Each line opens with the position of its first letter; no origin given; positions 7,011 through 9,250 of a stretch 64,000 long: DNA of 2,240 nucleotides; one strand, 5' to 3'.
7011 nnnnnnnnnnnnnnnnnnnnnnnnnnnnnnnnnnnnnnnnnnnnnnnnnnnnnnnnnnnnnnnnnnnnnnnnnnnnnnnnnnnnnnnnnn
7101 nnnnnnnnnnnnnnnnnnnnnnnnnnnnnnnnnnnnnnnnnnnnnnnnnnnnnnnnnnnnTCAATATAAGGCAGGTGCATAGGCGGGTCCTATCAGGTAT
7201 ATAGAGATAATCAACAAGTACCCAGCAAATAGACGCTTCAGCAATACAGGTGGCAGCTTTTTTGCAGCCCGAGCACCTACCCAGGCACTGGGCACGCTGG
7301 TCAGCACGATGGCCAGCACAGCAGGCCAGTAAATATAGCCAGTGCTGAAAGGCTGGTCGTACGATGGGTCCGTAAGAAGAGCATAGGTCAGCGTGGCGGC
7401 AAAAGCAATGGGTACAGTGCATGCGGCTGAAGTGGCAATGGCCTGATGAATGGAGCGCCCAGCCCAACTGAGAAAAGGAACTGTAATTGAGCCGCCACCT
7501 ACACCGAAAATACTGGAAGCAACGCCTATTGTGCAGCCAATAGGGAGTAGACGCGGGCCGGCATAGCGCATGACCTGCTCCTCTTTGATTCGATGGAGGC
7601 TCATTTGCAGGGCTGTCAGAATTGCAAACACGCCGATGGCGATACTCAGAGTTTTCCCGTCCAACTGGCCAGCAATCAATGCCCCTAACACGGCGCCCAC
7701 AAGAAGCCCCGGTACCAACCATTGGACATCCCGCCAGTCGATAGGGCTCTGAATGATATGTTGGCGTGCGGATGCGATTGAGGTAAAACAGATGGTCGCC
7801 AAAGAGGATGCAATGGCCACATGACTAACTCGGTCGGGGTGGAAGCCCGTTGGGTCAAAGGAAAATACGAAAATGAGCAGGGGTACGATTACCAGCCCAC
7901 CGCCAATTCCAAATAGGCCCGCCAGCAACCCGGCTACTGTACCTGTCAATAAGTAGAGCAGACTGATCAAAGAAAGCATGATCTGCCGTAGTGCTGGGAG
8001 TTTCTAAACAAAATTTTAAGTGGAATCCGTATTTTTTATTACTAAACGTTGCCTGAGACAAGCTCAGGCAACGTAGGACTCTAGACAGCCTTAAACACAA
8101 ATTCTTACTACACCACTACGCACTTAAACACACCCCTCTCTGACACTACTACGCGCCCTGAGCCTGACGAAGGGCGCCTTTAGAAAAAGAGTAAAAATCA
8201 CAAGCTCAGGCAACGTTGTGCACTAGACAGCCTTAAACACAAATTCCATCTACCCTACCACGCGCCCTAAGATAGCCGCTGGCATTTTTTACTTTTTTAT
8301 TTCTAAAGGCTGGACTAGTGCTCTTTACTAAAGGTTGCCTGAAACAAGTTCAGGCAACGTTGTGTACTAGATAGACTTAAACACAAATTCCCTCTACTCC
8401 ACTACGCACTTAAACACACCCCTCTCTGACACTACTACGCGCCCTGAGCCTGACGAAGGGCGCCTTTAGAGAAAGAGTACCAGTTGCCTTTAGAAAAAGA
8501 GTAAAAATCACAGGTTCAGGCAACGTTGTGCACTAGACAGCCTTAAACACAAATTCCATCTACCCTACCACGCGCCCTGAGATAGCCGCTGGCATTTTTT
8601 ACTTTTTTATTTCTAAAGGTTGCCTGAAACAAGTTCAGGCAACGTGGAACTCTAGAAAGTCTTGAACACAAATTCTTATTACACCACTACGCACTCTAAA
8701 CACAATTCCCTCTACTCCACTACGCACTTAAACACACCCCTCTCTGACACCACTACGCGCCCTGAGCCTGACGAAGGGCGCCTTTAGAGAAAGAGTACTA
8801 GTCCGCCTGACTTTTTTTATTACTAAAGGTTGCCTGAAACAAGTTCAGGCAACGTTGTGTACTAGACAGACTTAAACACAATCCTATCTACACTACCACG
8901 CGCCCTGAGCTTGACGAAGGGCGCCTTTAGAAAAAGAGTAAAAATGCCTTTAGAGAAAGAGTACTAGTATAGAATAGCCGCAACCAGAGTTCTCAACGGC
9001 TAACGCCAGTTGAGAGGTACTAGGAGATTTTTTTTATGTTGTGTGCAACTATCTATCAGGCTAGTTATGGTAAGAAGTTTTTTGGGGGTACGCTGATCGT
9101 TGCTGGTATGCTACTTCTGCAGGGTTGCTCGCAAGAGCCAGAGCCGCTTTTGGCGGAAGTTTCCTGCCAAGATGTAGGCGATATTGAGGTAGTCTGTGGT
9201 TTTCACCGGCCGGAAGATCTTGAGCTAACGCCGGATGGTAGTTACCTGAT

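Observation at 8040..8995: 1-kb non-coding macro-satellite with two conserved hairpins per unit, between tauE and a lipoprotein gene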

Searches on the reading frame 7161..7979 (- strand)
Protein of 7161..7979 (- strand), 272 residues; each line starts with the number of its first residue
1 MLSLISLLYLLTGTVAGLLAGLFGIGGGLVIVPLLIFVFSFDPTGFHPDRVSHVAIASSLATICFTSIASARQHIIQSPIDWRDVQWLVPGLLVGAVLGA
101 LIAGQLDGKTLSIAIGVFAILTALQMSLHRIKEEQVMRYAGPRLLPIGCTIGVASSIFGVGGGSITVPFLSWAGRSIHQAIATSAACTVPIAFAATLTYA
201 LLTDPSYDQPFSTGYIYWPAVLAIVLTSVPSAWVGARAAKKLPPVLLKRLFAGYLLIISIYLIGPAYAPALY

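Call 13: search_protein_families(library=pfam, proteins=[window:7161-7979:-])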
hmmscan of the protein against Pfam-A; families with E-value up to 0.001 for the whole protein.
window:7161-7979:- (272 aa): 1 family
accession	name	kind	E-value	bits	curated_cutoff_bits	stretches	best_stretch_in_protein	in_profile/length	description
PF01925.25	TauE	-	1.9e-57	195.1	32.6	1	10-262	2-237/237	Sulfite exporter TauE/SafE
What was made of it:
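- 7161..7979 (-): tauE/safE-family membrane protein gene; left neighbour, transcribed away from the array. Pfam PF01925 at 1.9e-57 (call 13).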

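Call 15: find_homologous_proteins(query=window:7161-7979:-)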
Query window:7161-7979:- (272 aa): 1441 proteins with E <= 0.001 among 8000 candidates; the best 120 are listed.
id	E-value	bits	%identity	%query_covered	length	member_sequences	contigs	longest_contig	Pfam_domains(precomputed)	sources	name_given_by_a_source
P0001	5.7e-168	575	100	100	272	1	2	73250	PF01925.26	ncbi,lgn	ncbi:MAG: sulfite exporter TauE/SafE family protein [Gammaproteobacteria bacterium]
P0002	4.4e-72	261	54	94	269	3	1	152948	PF01925.26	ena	-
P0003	4.6e-72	261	50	93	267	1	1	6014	PF01925.26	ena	-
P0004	5.7e-61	224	48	87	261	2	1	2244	PF01925.26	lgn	-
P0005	8.4e-61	224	49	86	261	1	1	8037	PF01925.26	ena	-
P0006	1.0e-60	224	49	88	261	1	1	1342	PF01925.26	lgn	-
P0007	1.1e-60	223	49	86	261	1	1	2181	PF01925.26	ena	-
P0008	1.8e-60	223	49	86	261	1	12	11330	PF01925.26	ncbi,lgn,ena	-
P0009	3.2e-60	222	49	88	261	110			PF01925.26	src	-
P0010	4.4e-60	221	49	88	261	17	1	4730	PF01925.26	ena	-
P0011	1.1e-59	220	48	84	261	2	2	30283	PF01925.26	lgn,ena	-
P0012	1.5e-59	220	48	97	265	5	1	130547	PF01925.26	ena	-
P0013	2.6e-59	219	48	88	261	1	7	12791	PF01925.26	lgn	-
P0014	2.6e-59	219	48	88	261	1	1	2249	PF01925.26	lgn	-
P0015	2.9e-59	219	46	96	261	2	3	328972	PF01925.26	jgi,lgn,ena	jgi:uncharacterized membrane protein YfcA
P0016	5.9e-59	218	47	88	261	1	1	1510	PF01925.26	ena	-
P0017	6.0e-59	218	47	88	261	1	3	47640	PF01925.26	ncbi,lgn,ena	-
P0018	7.6e-59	217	49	88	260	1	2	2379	PF01925.26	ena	-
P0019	1.1e-58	217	48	88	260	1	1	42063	PF01925.26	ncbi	-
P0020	1.2e-58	217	47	88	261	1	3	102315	PF01925.26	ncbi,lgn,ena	-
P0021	1.6e-58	216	49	88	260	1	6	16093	PF01925.26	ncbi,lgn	ncbi:Sulfite exporter TauE/SafE [compost metagenome]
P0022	1.7e-58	216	47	83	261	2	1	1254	PF01925.26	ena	-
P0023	1.9e-58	216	46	83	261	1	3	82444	PF01925.26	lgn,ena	-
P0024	4.8e-58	215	46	94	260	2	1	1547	PF01925.26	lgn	-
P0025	5.3e-58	215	46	84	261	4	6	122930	PF01925.26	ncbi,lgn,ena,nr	ncbi:MAG TPA: sulfite exporter TauE/SafE family protein [Thiopseudomonas sp.]|nr:sulfite exporter Ta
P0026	8.4e-58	214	48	88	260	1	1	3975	PF01925.26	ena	-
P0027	1.1e-57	214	48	88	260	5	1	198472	PF01925.26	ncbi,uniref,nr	ncbi:hypothetical protein DM872_05945 [Pseudomonas taiwanensis]|uniref:sulfite exporter TauE/SafE fa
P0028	1.1e-57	214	47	88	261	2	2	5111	PF01925.26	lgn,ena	-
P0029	1.1e-57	214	48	88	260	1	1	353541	PF01925.26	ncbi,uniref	ncbi:sulfite exporter TauE/SafE family protein [Pseudomonas sp. CR3202]|uniref:sulfite exporter TauE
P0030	1.2e-57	213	47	94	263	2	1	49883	PF01925.26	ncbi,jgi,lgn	jgi:uncharacterized membrane protein YfcA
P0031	1.5e-57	213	47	88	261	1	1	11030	PF01925.26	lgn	-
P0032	1.5e-57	213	49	88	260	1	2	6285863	PF01925.26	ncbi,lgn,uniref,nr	ncbi:sulfite exporter TauE/SafE family protein [Metapseudomonas resinovorans]|uniref:Probable membra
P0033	2.0e-57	213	47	94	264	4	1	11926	PF01925.26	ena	-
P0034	3.4e-57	212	47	88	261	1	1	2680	PF01925.26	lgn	-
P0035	4.0e-57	212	47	94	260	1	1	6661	PF01925.26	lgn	-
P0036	4.4e-57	212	49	88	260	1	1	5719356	PF01925.26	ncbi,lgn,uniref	ncbi:sulfite exporter TauE/SafE family protein [Pseudomonas boanensis]|uniref:sulfite exporter TauE/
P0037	4.7e-57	212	46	96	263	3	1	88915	PF01925.26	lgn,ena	-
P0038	1.1e-56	210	49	88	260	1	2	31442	PF01925.26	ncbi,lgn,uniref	ncbi:MAG TPA: sulfite exporter TauE/SafE family protein [Pseudomonas sp.]|uniref:sulfite exporter Ta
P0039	1.2e-56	210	48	88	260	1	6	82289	PF01925.26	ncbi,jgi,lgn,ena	ncbi:Sulfite exporter TauE/SafE [compost metagenome]|jgi:uncharacterized membrane protein YfcA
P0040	1.3e-56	210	46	94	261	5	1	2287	PF01925.26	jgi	jgi:uncharacterized membrane protein YfcA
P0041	1.5e-56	210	49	94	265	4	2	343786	PF01925.26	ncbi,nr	ncbi:MAG: sulfite exporter TauE/SafE family protein [Oceanospirillaceae bacterium]|nr:sulfite export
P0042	1.7e-56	210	49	88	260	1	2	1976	PF01925.26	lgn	-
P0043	2.5e-56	209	47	88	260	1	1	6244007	PF01925.26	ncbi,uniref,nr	ncbi:sulfite exporter TauE/SafE family protein [Pseudomonas sp. TCU-HL1]|uniref:sulfite exporter Tau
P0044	2.6e-56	209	47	96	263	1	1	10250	PF01925.26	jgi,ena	-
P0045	3.4e-56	209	46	93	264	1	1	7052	PF01925.26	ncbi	-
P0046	3.6e-56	209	48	86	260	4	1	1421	PF01925.26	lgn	-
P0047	4.0e-56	208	46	88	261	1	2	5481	PF01925.26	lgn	-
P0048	4.1e-56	208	49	88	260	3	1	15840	PF01925.26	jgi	jgi:uncharacterized membrane protein YfcA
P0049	4.4e-56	208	45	79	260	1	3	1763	PF01925.26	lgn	-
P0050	4.4e-56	208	45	83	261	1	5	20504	PF01925.26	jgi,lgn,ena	jgi:uncharacterized membrane protein YfcA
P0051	5.3e-56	208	45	79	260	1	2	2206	PF01925.26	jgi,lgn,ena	-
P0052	5.6e-56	208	45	94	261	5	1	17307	PF01925.26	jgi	jgi:uncharacterized membrane protein YfcA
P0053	7.3e-56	208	45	94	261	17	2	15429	PF01925.26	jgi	jgi:uncharacterized membrane protein YfcA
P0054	7.5e-56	208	45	79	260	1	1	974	PF01925.26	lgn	-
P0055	7.7e-56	208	45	83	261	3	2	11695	PF01925.26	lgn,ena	-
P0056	8.5e-56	207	48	90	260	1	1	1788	PF01925.26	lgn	-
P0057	9.2e-56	207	48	88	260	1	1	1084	PF01925.26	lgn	-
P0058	9.4e-56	207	46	96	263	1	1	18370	PF01925.26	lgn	-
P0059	9.5e-56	207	48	92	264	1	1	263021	PF01925.26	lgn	-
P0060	9.6e-56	207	45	94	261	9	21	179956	PF01925.26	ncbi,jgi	ncbi:MAG: putative membrane protein YfcA [Oleispira sp.]|jgi:uncharacterized membrane protein YfcA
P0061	1.1e-55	207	48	90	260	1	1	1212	PF01925.26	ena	-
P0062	1.3e-55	207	45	92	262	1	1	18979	PF01925.26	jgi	-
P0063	1.3e-55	207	47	90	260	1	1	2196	PF01925.26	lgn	-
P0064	1.5e-55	207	47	88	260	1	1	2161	PF01925.26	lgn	-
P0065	1.6e-55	206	47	94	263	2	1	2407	PF01925.26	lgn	-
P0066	1.8e-55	206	46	94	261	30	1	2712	PF01925.26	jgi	jgi:uncharacterized membrane protein YfcA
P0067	2.1e-55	206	46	95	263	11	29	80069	PF01925.26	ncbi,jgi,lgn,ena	ncbi:MAG: sulfite exporter TauE/SafE family protein [Bermanella sp.]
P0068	2.5e-55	206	45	83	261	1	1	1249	PF01925.26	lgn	-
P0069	2.7e-55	206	46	94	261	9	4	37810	PF01925.26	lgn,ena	-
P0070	3.0e-55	206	45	94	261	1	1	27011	PF01925.26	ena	-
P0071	3.3e-55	205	46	94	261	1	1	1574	PF01925.26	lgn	-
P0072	3.5e-55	205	48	94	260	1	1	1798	PF01925.26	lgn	-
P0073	3.6e-55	205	47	90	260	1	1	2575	PF01925.26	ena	-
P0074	4.8e-55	205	44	89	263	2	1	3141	PF01925.26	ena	-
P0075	5.2e-55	205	46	96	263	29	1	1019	PF01925.26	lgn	-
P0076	5.5e-55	205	46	94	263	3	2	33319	PF01925.26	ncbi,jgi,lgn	jgi:uncharacterized membrane protein YfcA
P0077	7.0e-55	204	50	94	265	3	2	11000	PF01925.26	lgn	-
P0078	7.7e-55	204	45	94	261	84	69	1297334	PF01925.26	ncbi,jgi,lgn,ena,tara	jgi:uncharacterized membrane protein YfcA|tara:strand:+ start:4710 stop:5495 length:786 start_codon:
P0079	9.7e-55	204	46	89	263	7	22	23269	PF01925.26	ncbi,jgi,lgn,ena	-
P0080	1.0e-54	204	45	94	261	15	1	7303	PF01925.26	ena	-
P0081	1.2e-54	204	44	89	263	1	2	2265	PF01925.26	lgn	-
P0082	1.2e-54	204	46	94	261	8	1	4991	PF01925.26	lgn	-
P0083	1.3e-54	204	46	88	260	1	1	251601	PF01925.26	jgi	jgi:hypothetical protein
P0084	1.3e-54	203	49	94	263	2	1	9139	PF01925.26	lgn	-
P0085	1.6e-54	203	48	88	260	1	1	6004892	PF01925.26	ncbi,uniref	ncbi:sulfite exporter TauE/SafE family protein [Pseudomonas sp. F3-2]|uniref:sulfite exporter TauE/S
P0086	1.7e-54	203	46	94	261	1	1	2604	PF01925.26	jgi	jgi:hypothetical protein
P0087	1.8e-54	203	45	94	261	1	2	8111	PF01925.26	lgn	-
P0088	1.8e-54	203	45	89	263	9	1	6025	PF01925.26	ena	-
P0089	2.0e-54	203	48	88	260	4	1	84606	PF01925.26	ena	-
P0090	2.6e-54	203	46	92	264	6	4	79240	PF01925.26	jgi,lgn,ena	-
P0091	2.7e-54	202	47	94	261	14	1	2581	PF01925.26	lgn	-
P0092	2.7e-54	202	48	88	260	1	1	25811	PF01925.26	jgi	jgi:uncharacterized membrane protein YfcA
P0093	3.0e-54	202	48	88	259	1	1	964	PF01925.26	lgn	-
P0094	3.0e-54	202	48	88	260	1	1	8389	PF01925.26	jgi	jgi:uncharacterized membrane protein YfcA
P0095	3.1e-54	202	44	96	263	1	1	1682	PF01925.26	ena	-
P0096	3.2e-54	202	45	96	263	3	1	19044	PF01925.26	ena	-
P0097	3.2e-54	202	44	94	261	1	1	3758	PF01925.26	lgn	-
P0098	3.2e-54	202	47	96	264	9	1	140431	PF01925.26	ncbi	ncbi:sulfite exporter TauE/SafE family protein [Marinobacter sp. NFXS9]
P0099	3.8e-54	202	47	94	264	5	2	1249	PF01925.26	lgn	-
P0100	3.8e-54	202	46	94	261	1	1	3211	PF01925.26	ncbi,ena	-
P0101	4.3e-54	202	46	88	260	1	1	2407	PF01925.26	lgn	-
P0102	4.5e-54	202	46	93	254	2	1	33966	PF01925.26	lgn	-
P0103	5.7e-54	201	45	83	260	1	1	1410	PF01925.26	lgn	-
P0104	6.0e-54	201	49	96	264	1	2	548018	PF01925.26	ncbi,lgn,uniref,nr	ncbi:hypothetical protein SAMN05216203_2623 [Marinobacter daqiaonensis]|uniref:Probable membrane tra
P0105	6.3e-54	201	42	86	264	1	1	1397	PF01925.26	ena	-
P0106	6.5e-54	201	48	87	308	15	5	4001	PF01925.26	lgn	-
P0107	6.6e-54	201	48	88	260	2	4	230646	PF01925.26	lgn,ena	-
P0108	7.0e-54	201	47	96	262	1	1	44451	PF01925.26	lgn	-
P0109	7.5e-54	201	46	87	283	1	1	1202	PF01925.26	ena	-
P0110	7.7e-54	201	47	90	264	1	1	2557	PF01925.26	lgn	-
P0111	9.4e-54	201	45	97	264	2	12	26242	PF01925.26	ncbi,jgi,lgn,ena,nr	ncbi:MAG TPA: sulfite exporter TauE/SafE family protein [Spongiibacteraceae bacterium]|jgi:uncharact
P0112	1.0e-53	201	48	87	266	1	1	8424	PF01925.26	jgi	-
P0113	1.0e-53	201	47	93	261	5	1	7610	PF01925.26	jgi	jgi:uncharacterized membrane protein YfcA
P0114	1.2e-53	200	45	83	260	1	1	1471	PF01925.26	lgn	-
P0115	1.5e-53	200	46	94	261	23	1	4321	PF01925.26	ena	-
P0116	1.5e-53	200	46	88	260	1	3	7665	PF01925.26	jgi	jgi:uncharacterized membrane protein YfcA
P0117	1.5e-53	200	48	93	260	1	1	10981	PF01925.26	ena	-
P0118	1.5e-53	200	46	79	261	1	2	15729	PF01925.26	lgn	-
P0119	1.6e-53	200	45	95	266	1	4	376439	PF01925.26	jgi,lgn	jgi:hypothetical protein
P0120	1.7e-53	200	47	93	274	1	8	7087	PF01925.26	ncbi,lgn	-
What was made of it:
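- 7161..7979 (-): Gammaproteobacteria bacterium' (call 15).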

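Call 16: find_encoding_contigs(protein=P0001, flank=10000)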
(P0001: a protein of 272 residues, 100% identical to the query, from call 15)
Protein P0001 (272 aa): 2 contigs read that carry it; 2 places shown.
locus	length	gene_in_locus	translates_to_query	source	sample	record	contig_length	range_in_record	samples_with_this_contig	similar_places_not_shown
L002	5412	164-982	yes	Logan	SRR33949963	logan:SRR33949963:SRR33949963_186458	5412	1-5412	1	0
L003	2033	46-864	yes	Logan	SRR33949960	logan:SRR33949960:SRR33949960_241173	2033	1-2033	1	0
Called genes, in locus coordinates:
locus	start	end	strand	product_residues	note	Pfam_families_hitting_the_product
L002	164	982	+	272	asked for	PF01925:TauE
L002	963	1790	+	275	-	PF01790:LGT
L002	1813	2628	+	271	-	PF00303:Thymidylat_synt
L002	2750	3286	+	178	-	PF00186:DHFR_1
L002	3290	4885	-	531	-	PF14559:TPR_19 (faint), PF07719:TPR_2 (faint), PF12895:ANAPC3 (weak)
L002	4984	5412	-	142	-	?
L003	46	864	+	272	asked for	PF01925:TauE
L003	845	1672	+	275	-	PF01790:LGT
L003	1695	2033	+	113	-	?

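Call 17: find_encoding_contigs(protein=P0002, flank=6000)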
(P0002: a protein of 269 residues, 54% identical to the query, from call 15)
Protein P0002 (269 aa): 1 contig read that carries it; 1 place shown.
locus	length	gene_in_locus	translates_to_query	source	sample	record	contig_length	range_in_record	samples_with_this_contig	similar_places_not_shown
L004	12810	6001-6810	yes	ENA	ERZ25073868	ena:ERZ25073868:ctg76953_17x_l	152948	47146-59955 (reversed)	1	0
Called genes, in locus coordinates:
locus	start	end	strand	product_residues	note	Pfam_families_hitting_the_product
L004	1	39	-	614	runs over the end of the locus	PF02518:HATPase_c (weak), PF13589:HATPase_c_3, PF01119:DNA_mis_repair, PF08676:MutL_C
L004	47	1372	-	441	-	PF11741:AMIN, PF24837:AMIN-like (faint), PF01520:Amidase_3, PF01476:LysM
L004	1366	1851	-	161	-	PF02367:TsaE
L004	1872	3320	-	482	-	PF03853:YjeF_N, PF01256:Carb_kinase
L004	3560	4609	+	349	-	PF00296:Bac_luciferase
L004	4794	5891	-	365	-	-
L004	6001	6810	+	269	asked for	PF01925:TauE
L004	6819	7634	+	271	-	PF01790:LGT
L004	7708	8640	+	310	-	PF00303:Thymidylat_synt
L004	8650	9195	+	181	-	PF00186:DHFR_1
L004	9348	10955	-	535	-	PF07719:TPR_2 (faint), PF12895:ANAPC3 (faint), PF13428:TPR_14 (faint), PF13424:TPR_12 (faint)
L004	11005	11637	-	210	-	PF03544:TonB_C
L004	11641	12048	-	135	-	PF02472:ExbD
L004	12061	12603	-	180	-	PF01618:MotA_ExbB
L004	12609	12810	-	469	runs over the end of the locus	PF01618:MotA_ExbB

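Call 18: find_encoding_contigs(protein=P0003, flank=6000)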
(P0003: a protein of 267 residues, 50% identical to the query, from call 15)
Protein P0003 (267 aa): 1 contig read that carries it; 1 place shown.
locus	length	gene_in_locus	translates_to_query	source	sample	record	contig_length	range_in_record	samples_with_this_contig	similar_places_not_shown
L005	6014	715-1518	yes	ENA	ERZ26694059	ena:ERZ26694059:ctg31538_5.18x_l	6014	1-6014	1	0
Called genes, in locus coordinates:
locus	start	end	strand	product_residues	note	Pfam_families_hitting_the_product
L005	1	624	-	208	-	?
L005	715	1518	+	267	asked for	PF01925:TauE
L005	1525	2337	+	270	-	PF01790:LGT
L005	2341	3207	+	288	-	PF00303:Thymidylat_synt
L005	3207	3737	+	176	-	PF00186:DHFR_1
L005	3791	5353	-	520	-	PF12895:ANAPC3 (faint), PF13428:TPR_14 (faint)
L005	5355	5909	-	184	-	PF03544:TonB_C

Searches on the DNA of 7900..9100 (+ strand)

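Call 39: search_rna_families(source=window, start=7900, end=9100, threshold=evalue, max_evalue=10)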
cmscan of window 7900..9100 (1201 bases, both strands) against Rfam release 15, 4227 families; matches with E-value up to 10: 5.
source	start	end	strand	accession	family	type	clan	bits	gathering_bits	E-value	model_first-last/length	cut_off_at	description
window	8314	8381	-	RF01015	mir-885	Gene; miRNA;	-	23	66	0.051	1-74/74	no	mir-885 microRNA precursor family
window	8601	8660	-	RF01242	snR36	Gene; snRNA; snoRNA; HACA-box;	CL00035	22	43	0.15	110-171/180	no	Small nucleolar RNA snR36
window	8044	8075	-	RF02725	sno_ZL8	Gene; snRNA; snoRNA; CD-box;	-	16.3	52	4.3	30-61/83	no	Small nucleolar RNA ZL8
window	8035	8083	+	RF03668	mir-1788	Gene; miRNA;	-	15.3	57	4.4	1-77/77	no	mir-1788 microRNA precursor family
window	7984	8070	+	RF01876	MIAT_exon5_2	Gene; lncRNA;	-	13.8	75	3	1-83/83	no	Myocardial infarction associated transcript exon 5 conserved region 2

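Call 40: search_dna_similar(query=window:8020-8990:+, collection=plasmids, mode=distant, max_evalue=0.01)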
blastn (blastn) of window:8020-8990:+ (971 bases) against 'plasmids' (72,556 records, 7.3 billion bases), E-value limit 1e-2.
No match.

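Call 41: search_dna_similar(query=window:8020-8990:+, collection=phages, mode=distant, max_evalue=0.01)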
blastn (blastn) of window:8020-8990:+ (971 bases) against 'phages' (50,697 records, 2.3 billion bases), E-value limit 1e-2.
No match.
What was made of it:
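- Tried and rejected: blastn (distant mode) of the whole array against plasmids and phages gave no match (calls 40, 41).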
